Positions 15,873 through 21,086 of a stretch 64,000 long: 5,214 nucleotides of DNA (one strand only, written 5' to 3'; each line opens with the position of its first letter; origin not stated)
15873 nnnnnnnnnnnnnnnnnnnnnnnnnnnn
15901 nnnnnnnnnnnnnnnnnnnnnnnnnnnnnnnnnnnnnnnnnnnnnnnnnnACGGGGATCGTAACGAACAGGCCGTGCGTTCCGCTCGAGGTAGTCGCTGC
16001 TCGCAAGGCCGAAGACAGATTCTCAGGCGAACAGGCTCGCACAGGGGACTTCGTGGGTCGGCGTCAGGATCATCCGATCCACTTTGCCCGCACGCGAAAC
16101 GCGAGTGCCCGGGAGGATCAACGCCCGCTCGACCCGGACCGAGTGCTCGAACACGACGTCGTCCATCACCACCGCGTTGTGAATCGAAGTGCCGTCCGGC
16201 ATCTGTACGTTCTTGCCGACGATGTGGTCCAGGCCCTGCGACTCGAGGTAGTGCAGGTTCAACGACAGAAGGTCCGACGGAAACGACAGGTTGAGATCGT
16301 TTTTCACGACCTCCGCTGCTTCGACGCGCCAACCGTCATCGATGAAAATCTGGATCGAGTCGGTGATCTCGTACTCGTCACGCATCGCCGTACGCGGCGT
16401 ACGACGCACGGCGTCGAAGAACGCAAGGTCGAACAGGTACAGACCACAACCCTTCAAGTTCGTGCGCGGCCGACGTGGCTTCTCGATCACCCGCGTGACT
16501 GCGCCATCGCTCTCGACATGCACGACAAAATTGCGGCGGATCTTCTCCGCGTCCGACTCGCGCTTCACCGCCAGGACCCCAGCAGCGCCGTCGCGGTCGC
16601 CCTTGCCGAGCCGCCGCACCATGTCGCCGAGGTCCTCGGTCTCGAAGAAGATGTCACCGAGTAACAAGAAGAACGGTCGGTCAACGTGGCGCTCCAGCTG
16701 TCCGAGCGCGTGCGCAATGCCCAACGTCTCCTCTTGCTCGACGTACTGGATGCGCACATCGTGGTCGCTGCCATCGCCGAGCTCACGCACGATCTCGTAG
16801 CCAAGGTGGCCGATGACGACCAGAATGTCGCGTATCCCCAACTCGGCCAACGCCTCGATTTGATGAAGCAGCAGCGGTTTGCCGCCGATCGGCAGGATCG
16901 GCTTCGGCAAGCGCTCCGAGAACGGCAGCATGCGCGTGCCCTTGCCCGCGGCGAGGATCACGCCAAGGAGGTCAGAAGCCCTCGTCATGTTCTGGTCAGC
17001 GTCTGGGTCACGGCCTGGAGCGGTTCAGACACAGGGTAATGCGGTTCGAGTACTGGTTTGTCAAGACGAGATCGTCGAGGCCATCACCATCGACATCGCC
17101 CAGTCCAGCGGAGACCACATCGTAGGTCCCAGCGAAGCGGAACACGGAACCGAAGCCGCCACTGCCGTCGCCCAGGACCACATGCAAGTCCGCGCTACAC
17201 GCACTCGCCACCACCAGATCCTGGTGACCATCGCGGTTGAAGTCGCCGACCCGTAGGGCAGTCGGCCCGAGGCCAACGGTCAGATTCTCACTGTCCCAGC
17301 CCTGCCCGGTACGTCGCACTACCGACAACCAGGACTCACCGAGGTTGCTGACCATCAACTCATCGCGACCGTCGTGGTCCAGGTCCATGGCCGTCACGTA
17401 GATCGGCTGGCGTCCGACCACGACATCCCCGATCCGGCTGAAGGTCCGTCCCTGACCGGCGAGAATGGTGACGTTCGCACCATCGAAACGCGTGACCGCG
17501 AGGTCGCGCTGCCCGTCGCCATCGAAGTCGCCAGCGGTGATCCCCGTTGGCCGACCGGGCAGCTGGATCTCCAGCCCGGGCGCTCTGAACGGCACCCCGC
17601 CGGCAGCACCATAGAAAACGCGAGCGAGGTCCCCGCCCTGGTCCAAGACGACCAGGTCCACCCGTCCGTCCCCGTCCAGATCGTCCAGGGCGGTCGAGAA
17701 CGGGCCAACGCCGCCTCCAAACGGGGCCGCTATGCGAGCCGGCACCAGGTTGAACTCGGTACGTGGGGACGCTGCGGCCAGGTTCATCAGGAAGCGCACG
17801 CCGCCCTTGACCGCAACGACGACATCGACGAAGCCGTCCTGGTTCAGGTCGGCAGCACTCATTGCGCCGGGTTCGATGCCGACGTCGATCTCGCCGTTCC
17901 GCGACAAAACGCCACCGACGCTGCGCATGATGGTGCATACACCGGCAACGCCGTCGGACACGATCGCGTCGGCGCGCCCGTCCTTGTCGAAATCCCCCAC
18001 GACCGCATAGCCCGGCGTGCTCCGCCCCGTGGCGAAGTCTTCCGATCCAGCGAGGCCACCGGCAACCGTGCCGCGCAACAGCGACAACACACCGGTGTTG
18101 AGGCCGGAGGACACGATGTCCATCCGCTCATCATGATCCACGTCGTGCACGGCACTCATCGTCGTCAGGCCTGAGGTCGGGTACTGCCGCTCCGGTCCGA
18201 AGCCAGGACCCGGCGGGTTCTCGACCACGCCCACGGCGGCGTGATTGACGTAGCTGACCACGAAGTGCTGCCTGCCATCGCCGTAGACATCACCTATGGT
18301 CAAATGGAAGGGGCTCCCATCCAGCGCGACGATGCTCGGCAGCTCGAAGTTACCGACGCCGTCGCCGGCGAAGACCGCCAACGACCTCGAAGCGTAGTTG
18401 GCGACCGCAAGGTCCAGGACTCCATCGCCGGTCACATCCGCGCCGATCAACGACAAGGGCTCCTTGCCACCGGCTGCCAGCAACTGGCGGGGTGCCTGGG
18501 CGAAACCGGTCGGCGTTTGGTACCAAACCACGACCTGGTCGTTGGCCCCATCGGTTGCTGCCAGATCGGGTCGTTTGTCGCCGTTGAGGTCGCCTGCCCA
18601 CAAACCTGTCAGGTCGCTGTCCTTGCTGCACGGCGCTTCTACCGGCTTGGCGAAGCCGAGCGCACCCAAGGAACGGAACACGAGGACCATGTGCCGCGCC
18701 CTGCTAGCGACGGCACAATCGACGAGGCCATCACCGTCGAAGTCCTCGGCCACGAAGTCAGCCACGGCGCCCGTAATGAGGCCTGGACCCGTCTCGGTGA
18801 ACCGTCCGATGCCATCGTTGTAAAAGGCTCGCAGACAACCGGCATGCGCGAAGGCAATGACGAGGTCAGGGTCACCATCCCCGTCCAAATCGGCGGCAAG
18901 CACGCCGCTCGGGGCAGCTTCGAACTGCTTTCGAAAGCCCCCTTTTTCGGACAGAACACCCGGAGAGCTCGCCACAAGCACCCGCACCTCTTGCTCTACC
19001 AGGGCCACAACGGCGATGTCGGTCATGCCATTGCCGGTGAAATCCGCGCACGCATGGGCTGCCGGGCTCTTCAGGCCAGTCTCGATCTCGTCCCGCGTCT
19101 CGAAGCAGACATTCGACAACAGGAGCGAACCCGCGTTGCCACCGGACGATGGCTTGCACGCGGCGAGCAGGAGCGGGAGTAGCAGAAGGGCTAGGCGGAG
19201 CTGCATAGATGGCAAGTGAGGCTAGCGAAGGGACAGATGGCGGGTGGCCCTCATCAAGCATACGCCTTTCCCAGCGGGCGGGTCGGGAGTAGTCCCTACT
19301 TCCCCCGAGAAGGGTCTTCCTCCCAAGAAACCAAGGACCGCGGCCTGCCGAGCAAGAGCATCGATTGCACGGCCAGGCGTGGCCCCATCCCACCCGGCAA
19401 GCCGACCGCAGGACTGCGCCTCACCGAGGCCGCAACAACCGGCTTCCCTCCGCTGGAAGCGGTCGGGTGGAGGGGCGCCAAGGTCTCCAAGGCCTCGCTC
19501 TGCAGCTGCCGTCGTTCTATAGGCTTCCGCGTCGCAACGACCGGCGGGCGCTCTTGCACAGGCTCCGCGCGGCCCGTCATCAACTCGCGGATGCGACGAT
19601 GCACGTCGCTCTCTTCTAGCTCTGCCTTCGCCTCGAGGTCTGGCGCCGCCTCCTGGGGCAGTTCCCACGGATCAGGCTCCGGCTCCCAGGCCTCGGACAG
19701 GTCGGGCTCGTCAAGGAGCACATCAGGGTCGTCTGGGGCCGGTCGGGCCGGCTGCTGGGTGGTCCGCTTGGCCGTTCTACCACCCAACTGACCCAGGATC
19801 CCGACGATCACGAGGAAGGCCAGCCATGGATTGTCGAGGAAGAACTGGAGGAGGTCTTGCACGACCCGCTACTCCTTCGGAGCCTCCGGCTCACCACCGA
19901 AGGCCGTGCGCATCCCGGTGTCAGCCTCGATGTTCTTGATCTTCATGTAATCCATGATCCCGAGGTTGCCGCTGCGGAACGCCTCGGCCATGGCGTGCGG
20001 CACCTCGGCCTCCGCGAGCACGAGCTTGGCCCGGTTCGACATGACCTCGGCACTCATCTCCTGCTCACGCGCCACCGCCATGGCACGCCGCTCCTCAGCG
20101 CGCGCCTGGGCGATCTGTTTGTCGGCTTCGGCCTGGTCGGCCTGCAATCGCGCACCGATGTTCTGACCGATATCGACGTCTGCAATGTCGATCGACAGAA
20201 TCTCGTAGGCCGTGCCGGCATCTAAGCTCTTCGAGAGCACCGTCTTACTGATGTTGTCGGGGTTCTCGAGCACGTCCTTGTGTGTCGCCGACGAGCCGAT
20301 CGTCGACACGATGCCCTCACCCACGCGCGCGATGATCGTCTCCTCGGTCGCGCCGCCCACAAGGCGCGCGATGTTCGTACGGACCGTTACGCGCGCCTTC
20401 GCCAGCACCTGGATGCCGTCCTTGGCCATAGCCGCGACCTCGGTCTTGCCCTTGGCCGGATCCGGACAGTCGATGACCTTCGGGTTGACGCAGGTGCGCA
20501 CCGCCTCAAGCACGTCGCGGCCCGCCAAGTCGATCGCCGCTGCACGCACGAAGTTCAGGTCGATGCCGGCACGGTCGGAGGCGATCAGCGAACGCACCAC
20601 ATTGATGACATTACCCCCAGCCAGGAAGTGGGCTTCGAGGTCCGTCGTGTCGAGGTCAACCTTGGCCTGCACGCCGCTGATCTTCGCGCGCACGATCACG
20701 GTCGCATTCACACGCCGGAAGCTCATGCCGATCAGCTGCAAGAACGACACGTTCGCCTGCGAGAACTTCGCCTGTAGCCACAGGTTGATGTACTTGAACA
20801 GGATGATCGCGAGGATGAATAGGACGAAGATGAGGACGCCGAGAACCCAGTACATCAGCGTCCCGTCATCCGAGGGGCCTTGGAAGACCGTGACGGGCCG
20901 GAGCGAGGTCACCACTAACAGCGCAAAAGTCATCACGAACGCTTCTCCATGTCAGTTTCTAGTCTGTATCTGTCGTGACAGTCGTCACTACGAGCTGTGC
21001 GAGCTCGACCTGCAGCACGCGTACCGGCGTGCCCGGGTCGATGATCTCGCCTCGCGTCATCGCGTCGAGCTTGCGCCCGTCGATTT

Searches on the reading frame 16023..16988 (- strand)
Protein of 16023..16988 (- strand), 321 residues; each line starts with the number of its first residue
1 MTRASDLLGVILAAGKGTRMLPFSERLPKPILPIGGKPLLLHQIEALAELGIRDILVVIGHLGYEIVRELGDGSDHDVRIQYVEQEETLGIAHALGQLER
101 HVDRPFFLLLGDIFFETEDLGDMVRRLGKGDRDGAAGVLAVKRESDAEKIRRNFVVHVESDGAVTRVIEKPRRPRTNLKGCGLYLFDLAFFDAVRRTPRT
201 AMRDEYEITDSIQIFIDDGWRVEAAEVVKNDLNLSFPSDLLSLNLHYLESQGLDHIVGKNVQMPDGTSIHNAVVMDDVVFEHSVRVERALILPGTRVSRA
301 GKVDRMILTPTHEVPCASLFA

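Call 21: search_protein_families(library=pfam, proteins=[window:16023-16988:-], max_evalue=0.0001)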
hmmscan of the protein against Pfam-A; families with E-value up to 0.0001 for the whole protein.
window:16023-16988:- (321 aa): 2 families
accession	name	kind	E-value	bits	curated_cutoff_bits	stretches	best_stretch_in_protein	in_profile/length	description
PF00483.29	NTP_transferase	-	3.3e-32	112.5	21.2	1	9-221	2-215/245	Nucleotidyl transferase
PF12804.13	NTP_transf_3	-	3.8e-15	56.8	27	1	9-135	1-119/160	MobA-like NTP transferase domain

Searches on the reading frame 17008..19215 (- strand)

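Call 21: search_protein_families(library=pfam, proteins=[window:17008-19215:-], max_evalue=0.0001)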
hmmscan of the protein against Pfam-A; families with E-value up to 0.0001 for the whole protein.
window:17008-19215:- (735 aa): 3 families
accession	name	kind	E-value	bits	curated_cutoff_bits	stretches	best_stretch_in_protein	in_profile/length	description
PF13517.12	FG-GAP_3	-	1.6e-69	230.8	26.9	11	512-574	1-61/61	FG-GAP-like repeat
PF01839.29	FG-GAP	-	9.7e-37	124.7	22.1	1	702-723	4-25/37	FG-GAP repeat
PF16743.10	PliI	-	4.1e-05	23.7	27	0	276-322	29-79/123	Periplasmic lysozyme inhibitor of I-type lysozyme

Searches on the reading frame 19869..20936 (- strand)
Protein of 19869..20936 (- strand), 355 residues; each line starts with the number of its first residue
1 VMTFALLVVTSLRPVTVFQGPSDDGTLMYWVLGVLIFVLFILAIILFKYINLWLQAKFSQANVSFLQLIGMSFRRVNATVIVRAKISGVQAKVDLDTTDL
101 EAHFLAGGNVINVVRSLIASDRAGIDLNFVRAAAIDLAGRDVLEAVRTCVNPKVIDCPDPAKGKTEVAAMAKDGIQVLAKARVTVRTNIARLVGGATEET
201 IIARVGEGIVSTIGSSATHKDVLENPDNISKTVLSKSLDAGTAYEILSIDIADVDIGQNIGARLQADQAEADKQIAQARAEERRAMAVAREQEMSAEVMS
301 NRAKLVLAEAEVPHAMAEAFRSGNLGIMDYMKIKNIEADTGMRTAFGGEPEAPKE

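Call 7: search_protein_families(library=pfam, proteins=[window:19869-20936:-], max_evalue=0.001)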
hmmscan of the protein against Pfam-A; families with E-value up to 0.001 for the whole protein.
window:19869-20936:- (355 aa): 2 families
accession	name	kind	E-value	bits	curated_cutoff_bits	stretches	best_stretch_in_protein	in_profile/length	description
PF12127.13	FloA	-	5.2e-148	492.7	34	1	35-347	4-311/314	Flotillin-like protein FloA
PF01145.31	Band_7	-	0.00019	22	23.6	1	167-282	49-174/176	SPFH domain / Band 7 family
